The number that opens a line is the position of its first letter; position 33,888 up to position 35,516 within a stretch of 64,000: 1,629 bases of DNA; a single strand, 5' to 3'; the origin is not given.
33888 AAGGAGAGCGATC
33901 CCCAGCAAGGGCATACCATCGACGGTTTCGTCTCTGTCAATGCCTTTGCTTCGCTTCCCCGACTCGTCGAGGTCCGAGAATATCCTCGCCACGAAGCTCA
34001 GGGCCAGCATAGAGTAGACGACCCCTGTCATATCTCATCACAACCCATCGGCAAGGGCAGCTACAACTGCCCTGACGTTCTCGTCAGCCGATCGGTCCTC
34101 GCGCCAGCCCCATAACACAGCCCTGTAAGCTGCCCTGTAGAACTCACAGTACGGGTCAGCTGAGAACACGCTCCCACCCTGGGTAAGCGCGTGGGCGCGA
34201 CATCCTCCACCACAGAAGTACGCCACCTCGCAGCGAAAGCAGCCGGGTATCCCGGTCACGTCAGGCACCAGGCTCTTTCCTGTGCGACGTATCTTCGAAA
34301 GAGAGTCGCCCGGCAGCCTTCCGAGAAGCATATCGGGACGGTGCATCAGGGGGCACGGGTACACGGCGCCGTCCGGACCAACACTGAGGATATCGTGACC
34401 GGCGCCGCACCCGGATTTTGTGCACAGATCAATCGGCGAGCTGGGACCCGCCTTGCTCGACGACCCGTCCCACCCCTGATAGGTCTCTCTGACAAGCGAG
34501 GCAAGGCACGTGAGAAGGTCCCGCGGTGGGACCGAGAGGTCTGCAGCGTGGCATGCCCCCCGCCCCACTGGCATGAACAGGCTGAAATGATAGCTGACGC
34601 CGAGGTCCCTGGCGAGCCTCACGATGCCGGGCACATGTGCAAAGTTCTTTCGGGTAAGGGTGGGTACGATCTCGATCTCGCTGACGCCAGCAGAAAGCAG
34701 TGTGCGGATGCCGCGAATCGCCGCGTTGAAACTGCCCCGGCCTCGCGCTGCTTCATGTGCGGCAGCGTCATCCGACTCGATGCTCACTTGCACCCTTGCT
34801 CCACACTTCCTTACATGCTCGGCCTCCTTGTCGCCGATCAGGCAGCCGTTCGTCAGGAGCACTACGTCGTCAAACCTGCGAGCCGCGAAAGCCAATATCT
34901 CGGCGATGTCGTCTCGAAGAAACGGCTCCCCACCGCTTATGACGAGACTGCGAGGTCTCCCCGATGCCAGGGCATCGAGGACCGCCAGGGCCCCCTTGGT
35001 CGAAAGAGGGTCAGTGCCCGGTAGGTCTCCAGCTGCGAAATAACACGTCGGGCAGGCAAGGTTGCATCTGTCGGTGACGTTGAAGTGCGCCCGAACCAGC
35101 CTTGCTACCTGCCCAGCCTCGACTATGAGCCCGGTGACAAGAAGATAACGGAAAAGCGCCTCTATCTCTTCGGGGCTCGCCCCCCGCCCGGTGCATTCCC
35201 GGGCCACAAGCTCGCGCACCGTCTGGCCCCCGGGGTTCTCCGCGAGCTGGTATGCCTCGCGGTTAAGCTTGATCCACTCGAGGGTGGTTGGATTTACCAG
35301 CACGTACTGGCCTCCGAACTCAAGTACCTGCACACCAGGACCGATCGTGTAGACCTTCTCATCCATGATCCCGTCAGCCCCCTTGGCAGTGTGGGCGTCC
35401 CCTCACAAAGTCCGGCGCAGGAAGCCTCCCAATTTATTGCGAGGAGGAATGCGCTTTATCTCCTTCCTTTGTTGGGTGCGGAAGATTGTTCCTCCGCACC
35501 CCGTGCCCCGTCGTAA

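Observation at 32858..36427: Candidate undescribed radical SAM RiPP system with an unannotated 33-aa precursor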

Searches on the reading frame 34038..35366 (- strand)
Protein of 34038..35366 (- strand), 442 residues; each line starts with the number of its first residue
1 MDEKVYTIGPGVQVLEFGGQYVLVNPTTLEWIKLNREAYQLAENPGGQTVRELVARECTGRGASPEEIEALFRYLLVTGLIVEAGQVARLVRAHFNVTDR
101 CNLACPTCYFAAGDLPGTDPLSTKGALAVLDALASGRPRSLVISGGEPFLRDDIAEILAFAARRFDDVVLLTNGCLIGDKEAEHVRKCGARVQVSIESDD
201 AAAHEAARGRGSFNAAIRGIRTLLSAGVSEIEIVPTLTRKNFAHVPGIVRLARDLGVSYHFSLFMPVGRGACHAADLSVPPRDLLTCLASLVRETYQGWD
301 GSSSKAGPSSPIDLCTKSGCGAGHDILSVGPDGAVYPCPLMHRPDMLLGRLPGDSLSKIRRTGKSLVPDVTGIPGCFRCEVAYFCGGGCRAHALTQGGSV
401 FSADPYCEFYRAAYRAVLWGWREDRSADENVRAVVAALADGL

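Call 3: search_protein_families(library=pfam, proteins=[window:34038-35366:-], max_evalue=0.01)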
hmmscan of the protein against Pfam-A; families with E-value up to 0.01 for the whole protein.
window:34038-35366:- (442 aa): 3 families
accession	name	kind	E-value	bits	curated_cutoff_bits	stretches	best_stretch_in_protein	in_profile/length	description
PF04055.27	Radical_SAM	-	6.6e-21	75.6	29.5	1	96-234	2-147/166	Radical SAM superfamily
PF13353.11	Fer4_12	-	8.5e-05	23.3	22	1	99-215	13-134/137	4Fe-4S single cluster domain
PF13186.11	SPASM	-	0.0044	17.7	21.5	1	320-360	1-43/67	Iron-sulfur cluster-binding domain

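Call 4: search_protein_families(library=ncbifam, proteins=[window:34038-35366:-], max_evalue=0.01)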
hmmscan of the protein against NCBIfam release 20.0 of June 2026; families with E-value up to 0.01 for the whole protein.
window:34038-35366:- (442 aa): 61 families (the best 25 are shown)
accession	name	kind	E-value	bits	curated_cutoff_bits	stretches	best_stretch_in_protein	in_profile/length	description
TIGR04545.1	rSAM_ahbD_hemeb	equivalog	3.7e-37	128.5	500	2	95-283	4-193/339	heme b synthase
TIGR03962.1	mycofact_rSAM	equivalog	1.7e-34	119.5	265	1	95-409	16-333/339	mycofactocin radical SAM maturase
NF045574.1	sacti_mat_StsB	exception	3.8e-34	118.3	625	1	17-419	20-426/466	StsB family radical SAM/SPASM domain sactipeptide maturase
TIGR04055.1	rSAM_NirJ2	equivalog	4.7e-33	115.1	500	2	95-271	4-181/326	putative heme d1 biosynthesis radical SAM protein NirJ2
NF050035.1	rSAM_WgK_link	exception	4.1e-31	108.3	650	2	95-270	13-190/367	radical SAM/SPASM peptide maturase WgkB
TIGR04051.1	rSAM_NirJ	equivalog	1.5e-30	106.3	515.45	1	95-275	6-187/354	heme d1 biosynthesis radical SAM protein NirJ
TIGR04347.1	pseudo_SAM_Halo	equivalog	5.3e-30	104.9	525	1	95-259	42-206/390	TIGR04347 family pseudo-SAM/SPASM protein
TIGR04250.1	SCM_rSAM_ScmE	equivalog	3.5e-29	101.8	400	2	95-308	7-223/358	SynChlorMet cassette radical SAM/SPASM protein ScmE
TIGR04053.2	TIGR04053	equivalog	3.6e-27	95.6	395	2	95-273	12-195/366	TIGR04053 family radical SAM/SPASM domain-containing protein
TIGR04546.1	rSAM_ahbC_deAc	equivalog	1.1e-26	93.6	650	1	95-270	43-219/390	12,18-didecarboxysiroheme deacetylase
TIGR04251.1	SCM_rSAM_ScmF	equivalog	2.4e-26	93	400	1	92-409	5-341/353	SynChlorMet cassette radical SAM/SPASM protein ScmF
TIGR04163.1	rSAM_cobopep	equivalog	1.8e-25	89.6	375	2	93-258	66-241/428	peptide-modifying radical SAM enzyme CbpB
TIGR04303.1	GeoRSP_rSAM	equivalog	1.1e-23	84.3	400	1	95-407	9-324/325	GeoRSP system radical SAM/SPASM protein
TIGR04054.1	rSAM_NirJ1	equivalog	2e-22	79.4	650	1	94-257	39-202/387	putative heme d1 biosynthesis radical SAM protein NirJ1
TIGR04103.1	rSAM_nif11_3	equivalog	6.6e-21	74.4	725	1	89-409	3-344/412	nif11-class peptide radical SAM maturase 3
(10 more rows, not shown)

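Call 5: find_homologous_proteins(query=window:34038-35366:-, max_evalue=1e-10)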
Query window:34038-35366:- (442 aa): 149 proteins with E <= 1e-10 among 8000 candidates; the best 120 are listed.
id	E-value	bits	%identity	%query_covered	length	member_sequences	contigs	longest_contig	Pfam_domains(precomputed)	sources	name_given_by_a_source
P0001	2.3e-279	945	94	100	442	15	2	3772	PF04055.28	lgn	-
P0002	9.6e-224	761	75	100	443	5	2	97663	PF04055.28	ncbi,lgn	ncbi:MAG: radical SAM protein [Bacillota bacterium]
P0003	1.3e-218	745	74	100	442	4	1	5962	PF04055.28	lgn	-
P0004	5.5e-205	700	71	97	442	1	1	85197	PF04055.28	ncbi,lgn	ncbi:MAG: radical SAM protein [Betaproteobacteria bacterium]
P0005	1.1e-200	685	69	100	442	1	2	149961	PF04055.28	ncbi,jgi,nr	ncbi:MAG: radical SAM protein [Firmicutes bacterium]|jgi:radical SAM protein with 4Fe4S-binding SPAS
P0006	3.9e-198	677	68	100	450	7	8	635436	PF04055.28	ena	-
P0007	5.0e-186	637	67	99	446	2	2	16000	PF04055.28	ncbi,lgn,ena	-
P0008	5.7e-175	601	60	100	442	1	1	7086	PF04055.28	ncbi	ncbi:MAG: radical SAM protein [Bacillota bacterium]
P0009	6.7e-168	577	59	100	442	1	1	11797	PF04055.28,PF13353.12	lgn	-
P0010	5.2e-160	551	58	99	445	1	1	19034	PF04055.28,PF13353.12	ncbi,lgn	-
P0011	3.9e-134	466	49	100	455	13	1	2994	PF13186.12,PF04055.28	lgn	-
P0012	4.1e-132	459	48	100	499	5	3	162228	PF13186.12,PF04055.28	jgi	-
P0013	9.3e-132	458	47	100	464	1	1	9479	PF13186.12,PF04055.28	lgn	-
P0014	2.5e-128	447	49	99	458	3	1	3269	PF13186.12,PF04055.28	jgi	jgi:radical SAM protein with 4Fe4S-binding SPASM domain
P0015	1.1e-127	445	48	100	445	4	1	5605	PF13186.12,PF04055.28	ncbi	-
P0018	3.7e-126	440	47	100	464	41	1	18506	PF13186.12,PF04055.28,PF13353.12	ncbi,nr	ncbi:MAG TPA: radical SAM protein [Firmicutes bacterium]|nr:radical SAM protein [Bacillota bacterium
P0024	2.8e-100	354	42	98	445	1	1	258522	PF13186.12,PF04055.28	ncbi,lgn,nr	ncbi:MAG: radical SAM protein [Firmicutes bacterium]|nr:radical SAM protein [Bacillota bacterium]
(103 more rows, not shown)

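Call 8: find_related_loci(query=A1, collection=genome_contigs, flank=5000)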
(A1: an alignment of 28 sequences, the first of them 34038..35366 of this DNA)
Query A1 (442 aa) in genome_contigs; peptide patterns used: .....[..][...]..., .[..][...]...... (x = any residue, [..] = any of these).
208 stretches matched a pattern; 73 encode a relative of the query (tblastn E <= 1e-3); 73 distinct loci.
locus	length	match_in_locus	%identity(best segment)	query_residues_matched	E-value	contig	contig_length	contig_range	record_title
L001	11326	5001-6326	91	1-442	0e+0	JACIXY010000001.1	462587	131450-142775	MAG: Bacillota bacterium isolate MAG-64 Firmicutes_O3_bin27_Scaffold_1, whole genome shotgun sequence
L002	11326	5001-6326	74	1-442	0e+0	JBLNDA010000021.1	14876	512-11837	MAG: Clostridia bacterium isolate MAG111 PRJNA950955_bin2_renamed_20, whole genome shotgun sequence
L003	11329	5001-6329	75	1-442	0e+0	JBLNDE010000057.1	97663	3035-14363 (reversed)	MAG: Bacillota bacterium isolate MAG107 PRJNA950955_bin16_renamed_56, whole genome shotgun sequence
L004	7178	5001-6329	75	1-442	0e+0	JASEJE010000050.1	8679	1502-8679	MAG: Bacillota bacterium isolate Yes71-24 NODE_50_length_8679_cov_64.037686, whole genome shotgun sequence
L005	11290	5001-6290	71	1-430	0e+0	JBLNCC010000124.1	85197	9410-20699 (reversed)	MAG: Betaproteobacteria bacterium isolate MAG135 PRJNA950955_bin41_renamed_123, whole genome shotgun sequence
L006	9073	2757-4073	67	1-438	0e+0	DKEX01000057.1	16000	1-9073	MAG TPA_asm: Firmicutes bacterium UBA6811 UBA6811_contig_23913, whole genome shotgun sequence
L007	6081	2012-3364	49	1-441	4e-140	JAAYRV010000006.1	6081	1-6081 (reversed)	MAG: Bacillota bacterium isolate AS23ysBPME_252 2220_AS23, whole genome shotgun sequence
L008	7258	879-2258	47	1-440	2e-133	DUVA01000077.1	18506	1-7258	MAG TPA_asm: Bacillota bacterium isolate AS08sgBPME_304 90656_AS08, whole genome shotgun sequence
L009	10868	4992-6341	46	1-438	7e-133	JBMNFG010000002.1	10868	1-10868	MAG: Bacillota bacterium isolate SBF912LR0HQ0073 contig_10221, whole genome shotgun sequence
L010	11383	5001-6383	46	1-441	6e-130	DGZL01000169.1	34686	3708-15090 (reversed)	MAG TPA_asm: Firmicutes bacterium UBA4981 UBA4981_contig_8084, whole genome shotgun sequence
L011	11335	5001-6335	48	1-441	4e-136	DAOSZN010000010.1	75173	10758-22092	MAG TPA_asm: Bacillota bacterium isolate AMR_MDS_2058 NODE_272_length_75173_cov_10.228454, whole genome shotgun sequence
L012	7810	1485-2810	42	6-439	4e-102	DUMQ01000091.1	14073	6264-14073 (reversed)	MAG TPA_asm: Bacillota bacterium isolate AS04akNAM_80 38985_AS04, whole genome shotgun sequence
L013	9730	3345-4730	40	11-441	2e-99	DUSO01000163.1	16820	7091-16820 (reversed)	MAG TPA_asm: Bacillota bacterium isolate AS04akNAM_35 57280_AS04, whole genome shotgun sequence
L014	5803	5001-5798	49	5-270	2e-73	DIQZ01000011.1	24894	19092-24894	MAG TPA_asm: Firmicutes bacterium UBA5449 UBA5449_contig_16798, whole genome shotgun sequence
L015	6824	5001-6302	36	5-431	1e-70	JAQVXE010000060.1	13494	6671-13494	MAG: Bacillota bacterium isolate STF2_119 NODE_12803_length_13494_cov_7.367622_Sandtown_F2, whole genome shotgun sequenc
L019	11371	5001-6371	33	6-425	3e-57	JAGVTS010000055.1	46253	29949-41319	MAG: Bacillota bacterium isolate THP_Bin_8 THP_Bin_8_scaffold_88, whole genome shotgun sequence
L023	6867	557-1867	30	1-418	6e-54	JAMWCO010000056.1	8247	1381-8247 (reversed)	MAG: Candidatus Omnitrophota bacterium isolate QZM4_1.bins.196.Tibet NODE_26244_length_8247_cov_1.992734, whole genome s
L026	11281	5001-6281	30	10-420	1e-45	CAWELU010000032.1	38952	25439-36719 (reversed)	MAG: uncultured beta proteobacterium isolate MFD05674.bin.2.160 genome assembly, contig: contig_30807, whole genome shot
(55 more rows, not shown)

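Call 13: search_solved_structures(query=A1, max_evalue=0.001, show_alignments=2)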
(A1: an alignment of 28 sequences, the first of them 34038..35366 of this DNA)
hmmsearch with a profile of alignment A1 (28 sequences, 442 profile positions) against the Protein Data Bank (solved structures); distinct sequences matched with E-value up to 0.001: 34.
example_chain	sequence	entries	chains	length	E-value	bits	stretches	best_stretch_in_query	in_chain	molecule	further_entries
5wgg_A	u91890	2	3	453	4.1e-31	111.2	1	56-419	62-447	Radical SAM domain protein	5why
6efn_A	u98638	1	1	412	1.3e-30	109.6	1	92-360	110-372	Sporulation killing factor maturation protein SkfB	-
6c8v_A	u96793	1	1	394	1.3e-20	76.6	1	96-408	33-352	Coenzyme PQQ synthesis protein E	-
4k37_A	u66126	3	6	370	9.2e-19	70.5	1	99-415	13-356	Anaerobic sulfatase-maturating enzyme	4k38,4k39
4k36_A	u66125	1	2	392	1e-18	70.4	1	99-415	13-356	Anaerobic sulfatase-maturating enzyme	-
7tol_A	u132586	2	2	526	6.6e-16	61.1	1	93-337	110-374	glycerol dibiphytanyl glycerol tetraether - macrocyclic archaeol synthase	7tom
2fb2_A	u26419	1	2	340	1.4e-14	56.8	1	93-338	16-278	Molybdenum cofactor biosynthesis protein A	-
7vob_C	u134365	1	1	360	1.7e-14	56.5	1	93-228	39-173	Cytosylglucuronate decarboxylase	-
7voc_C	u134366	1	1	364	1.8e-14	56.4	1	93-228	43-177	Cytosylglucuronate decarboxylase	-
8vpo_A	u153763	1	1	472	2e-14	56.3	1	62-417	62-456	Radical SAM core domain-containing protein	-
1tv7_A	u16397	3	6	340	2.1e-14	56.2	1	93-293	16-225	Molybdenum cofactor biosynthesis protein A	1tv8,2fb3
8wm2_A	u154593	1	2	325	9.7e-14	54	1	90-198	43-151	Fe-S radical SAM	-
9gm3_A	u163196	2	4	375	3.4e-11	45.6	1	93-223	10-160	ChlB radical SAM domain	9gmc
9dfu_A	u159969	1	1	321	1.2e-09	40.6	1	93-219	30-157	Radical SAM core domain-containing protein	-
9dfn_A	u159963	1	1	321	1.5e-09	40.1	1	95-219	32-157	Radical SAM core domain-containing protein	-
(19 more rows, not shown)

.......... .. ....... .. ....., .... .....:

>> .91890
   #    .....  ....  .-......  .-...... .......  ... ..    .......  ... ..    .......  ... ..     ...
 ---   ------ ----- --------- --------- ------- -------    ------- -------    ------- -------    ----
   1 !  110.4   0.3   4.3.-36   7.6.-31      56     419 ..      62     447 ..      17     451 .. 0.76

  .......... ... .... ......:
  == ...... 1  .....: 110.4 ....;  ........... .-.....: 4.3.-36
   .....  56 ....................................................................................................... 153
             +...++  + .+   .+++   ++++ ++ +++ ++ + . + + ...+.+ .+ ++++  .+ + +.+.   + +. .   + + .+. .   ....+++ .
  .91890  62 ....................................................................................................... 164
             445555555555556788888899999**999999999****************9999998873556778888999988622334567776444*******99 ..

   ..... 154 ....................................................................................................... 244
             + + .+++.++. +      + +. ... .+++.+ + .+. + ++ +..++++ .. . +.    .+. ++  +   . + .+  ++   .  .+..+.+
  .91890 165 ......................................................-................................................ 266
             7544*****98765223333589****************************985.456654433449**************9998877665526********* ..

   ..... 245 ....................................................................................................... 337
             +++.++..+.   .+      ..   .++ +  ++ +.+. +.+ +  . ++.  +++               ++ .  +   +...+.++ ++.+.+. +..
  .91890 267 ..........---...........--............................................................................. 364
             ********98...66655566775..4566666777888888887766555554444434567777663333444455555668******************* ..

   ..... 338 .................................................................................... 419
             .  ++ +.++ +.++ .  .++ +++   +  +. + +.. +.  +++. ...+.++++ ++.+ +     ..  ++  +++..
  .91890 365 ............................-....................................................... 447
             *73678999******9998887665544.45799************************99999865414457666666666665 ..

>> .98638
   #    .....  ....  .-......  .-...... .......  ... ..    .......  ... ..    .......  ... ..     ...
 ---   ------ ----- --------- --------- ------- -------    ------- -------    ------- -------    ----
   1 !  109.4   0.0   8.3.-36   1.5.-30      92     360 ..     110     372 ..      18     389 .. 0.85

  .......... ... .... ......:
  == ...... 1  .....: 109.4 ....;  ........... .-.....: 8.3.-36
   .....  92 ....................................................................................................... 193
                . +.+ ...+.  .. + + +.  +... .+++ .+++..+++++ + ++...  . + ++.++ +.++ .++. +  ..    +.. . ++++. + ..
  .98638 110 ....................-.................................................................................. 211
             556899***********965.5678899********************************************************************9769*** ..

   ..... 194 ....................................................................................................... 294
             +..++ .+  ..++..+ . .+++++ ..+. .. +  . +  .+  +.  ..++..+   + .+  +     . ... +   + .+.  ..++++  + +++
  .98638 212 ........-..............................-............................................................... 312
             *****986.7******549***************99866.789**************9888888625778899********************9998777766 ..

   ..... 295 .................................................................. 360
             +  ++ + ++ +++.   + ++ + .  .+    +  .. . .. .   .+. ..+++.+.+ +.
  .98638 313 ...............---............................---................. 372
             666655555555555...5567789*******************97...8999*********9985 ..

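Call 19: search_protein_families(library=pfam, alignment_id=A1, max_evalue=0.1)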
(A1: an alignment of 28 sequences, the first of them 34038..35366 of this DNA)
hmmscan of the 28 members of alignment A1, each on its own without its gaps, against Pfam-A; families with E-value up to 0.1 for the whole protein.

A. member 1, window:34038-35366:- (442 aa): 3 families
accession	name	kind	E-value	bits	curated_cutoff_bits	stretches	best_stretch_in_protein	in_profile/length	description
PF04055.27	Radical_SAM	-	6.6e-21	75.6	29.5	1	96-234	2-147/166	Radical SAM superfamily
PF13353.11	Fer4_12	-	8.5e-05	23.3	22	1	99-215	13-134/137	4Fe-4S single cluster domain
PF13186.11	SPASM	-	0.0044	17.7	21.5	1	320-360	1-43/67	Iron-sulfur cluster-binding domain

B. families by the number of members that match (of 28 scanned): 7 families
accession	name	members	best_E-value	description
PF04055.27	Radical_SAM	28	7.5e-27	Radical SAM superfamily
PF13353.11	Fer4_12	28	1.9e-06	4Fe-4S single cluster domain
PF13186.11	SPASM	27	2e-08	Iron-sulfur cluster-binding domain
PF06941.18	NT5C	3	0.015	5' nucleotidase, deoxy (Pyrimidine), cytosolic type C protein (NT5C)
PF08502.15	LeuA_dimer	2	0.059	LeuA allosteric (dimerisation) domain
PF05402.18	PqqD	1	8.6e-05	Coenzyme PQQ synthesis protein D (PqqD)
PF24409.1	wHTH-PRTase_assc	1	0.067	wHTH-PRTase associated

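Call 26: predict_structure(alignment_id=A1)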
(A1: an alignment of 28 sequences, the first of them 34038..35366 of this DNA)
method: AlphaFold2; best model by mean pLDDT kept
length: 442 residues; sequences in the alignment: 28
mean_pLDDT: 85.3   pTM: 0.83
mean pLDDT of the five models: 85.3, 85.0, 83.5, 82.4, 80.9
residues with pLDDT >= 90: 190; 70-90: 207; 50-70: 28; < 50: 17
segments of 3 or more residues with pLDDT < 50: 265-272, 302-308
pLDDT, mean of each block of 10 residues (from residue 1): 85 85 92 92 86 89 88 94 79 90 70 59 96 88 90 95 95 94 97 92 85 95 97 86 86 93 55 64 88 78 47 78 89 90 88 87 87 87 87 83 88 89 84 89 56
secondary structure, 60 per line:
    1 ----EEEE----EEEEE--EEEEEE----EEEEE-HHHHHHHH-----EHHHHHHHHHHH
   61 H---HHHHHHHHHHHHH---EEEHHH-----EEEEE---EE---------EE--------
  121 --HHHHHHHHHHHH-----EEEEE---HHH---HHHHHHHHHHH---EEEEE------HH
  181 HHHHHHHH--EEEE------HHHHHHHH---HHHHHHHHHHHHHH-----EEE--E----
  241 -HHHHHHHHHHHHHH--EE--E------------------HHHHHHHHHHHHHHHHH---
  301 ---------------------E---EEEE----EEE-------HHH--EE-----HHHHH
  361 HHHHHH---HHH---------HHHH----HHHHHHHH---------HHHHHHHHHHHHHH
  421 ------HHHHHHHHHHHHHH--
elements in order: E5-8 E13-17 E20-25 E30-34 H36-43 H50-61 H65-77 E81-83 E92-96 H123-134 E140-144 H154-164 E168-172 H179-188 E191-194 H201-208 H212-225 E231-233 H242-255 H281-297 E326-329 E334-336 H356-366 H382-385 H390-397 H407-420 H427-440

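Call 33: fold_search(model_id=the predicted structure, library=pdb)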
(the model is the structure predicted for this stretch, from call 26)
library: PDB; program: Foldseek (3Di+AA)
matches with E <= 10: 1630; with E <= 0.001: 122
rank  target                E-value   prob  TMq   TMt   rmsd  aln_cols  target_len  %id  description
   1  5why_B                1.1e-15  1.00  0.57  0.60  19.1       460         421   18  Structural Insights into Thioether Bond Formation in the Biosynthesis of Sactipeptides (released 2017-07-26)
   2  5wgg_A                2.3e-15  1.00  0.54  0.54  19.6       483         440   17  Structural Insights into Thioether Bond Formation in the Biosynthesis of Sactipeptides (released 2017-07-26)
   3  5why_A                5.8e-15  1.00  0.56  0.59  18.9       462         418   19  Structural Insights into Thioether Bond Formation in the Biosynthesis of Sactipeptides (released 2017-07-26)
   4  8vpo                  4.5e-14  1.00  0.51  0.51  17.1       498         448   16  X-Ray Crystal Structure of TigE from Paramaledivibacter caminithermalis (released 2024-02-07)
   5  6efn                  7.0e-14  1.00  0.50  0.57  10.5       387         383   21  Structure of a RiPP maturase, SkfB (released 2018-10-24)
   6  5v1q_A                1.7e-13  1.00  0.57  0.58  12.0       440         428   14  Crystal structure of Streptococcus suis SuiB (released 2017-08-30)
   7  5v1s_A                8.4e-13  1.00  0.57  0.59  11.3       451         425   15  Crystal structure of Streptococcus suis SuiB bound to S-adenosylmethionine (released 2017-08-30)
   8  5v1q_B                9.4e-13  1.00  0.56  0.56  12.0       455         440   15  Crystal structure of Streptococcus suis SuiB (released 2017-08-30)
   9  5v1s_B                2.2e-12  1.00  0.55  0.56  11.9       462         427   15  Crystal structure of Streptococcus suis SuiB bound to S-adenosylmethionine (released 2017-08-30)
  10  5v1t_A                2.8e-12  1.00  0.58  0.58  11.3       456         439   15  Crystal structure of Streptococcus suis SuiB bound to precursor peptide SuiA (released 2017-08-30)
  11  4k37_A                5.0e-12  1.00  0.55  0.66   6.2       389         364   18  Native anSMEcpe with bound AdoMet (released 2013-05-08)
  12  4k37_B                1.0e-11  1.00  0.56  0.66   5.9       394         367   17  Native anSMEcpe with bound AdoMet (released 2013-05-08)
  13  4k39_B                1.4e-11  1.00  0.55  0.66   6.5       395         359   17  Native anSMEcpe with bound AdoMet and Cp18Cys peptide (released 2013-05-08)
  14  6c8v                  1.8e-11  1.00  0.52  0.71   6.6       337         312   21  X-ray structure of PqqE from Methylobacterium extorquens (released 2018-02-14)
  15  4k38_A                2.5e-11  1.00  0.56  0.66   5.8       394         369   17  Native anSMEcpe with bound AdoMet and Kp18Cys peptide (released 2013-05-08)
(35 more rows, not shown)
